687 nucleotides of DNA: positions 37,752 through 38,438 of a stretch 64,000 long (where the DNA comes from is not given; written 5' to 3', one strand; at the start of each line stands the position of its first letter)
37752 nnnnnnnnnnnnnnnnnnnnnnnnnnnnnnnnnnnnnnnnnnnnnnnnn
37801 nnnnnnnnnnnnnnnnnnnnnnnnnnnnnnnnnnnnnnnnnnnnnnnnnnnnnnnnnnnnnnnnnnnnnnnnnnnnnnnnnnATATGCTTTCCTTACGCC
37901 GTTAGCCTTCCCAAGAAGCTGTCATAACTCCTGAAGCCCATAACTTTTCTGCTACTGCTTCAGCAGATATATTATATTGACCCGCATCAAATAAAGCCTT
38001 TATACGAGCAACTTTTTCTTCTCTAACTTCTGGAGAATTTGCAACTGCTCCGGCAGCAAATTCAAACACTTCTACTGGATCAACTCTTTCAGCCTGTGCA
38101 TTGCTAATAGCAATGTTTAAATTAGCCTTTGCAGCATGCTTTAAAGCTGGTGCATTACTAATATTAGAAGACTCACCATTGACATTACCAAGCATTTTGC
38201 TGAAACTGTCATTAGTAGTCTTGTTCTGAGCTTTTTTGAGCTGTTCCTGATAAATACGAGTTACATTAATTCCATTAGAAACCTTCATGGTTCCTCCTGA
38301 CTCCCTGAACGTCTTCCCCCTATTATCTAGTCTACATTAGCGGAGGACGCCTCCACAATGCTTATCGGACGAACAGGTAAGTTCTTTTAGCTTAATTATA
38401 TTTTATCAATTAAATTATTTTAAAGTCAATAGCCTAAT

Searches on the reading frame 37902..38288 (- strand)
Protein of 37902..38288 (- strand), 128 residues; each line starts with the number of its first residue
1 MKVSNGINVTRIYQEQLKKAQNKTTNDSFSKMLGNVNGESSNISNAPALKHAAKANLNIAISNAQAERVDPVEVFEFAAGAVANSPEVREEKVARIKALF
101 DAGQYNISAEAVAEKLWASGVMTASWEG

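Call 37: search_protein_families(library=pfam, proteins=[window:37902-38288:-], max_evalue=0.001)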
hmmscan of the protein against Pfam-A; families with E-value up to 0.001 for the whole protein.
window:37902-38288:- (128 aa): 1 family
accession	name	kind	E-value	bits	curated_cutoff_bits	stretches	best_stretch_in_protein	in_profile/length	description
PF04316.19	FlgM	-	2.7e-11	43.9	25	1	79-116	16-53/55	Anti-sigma-28 factor, FlgM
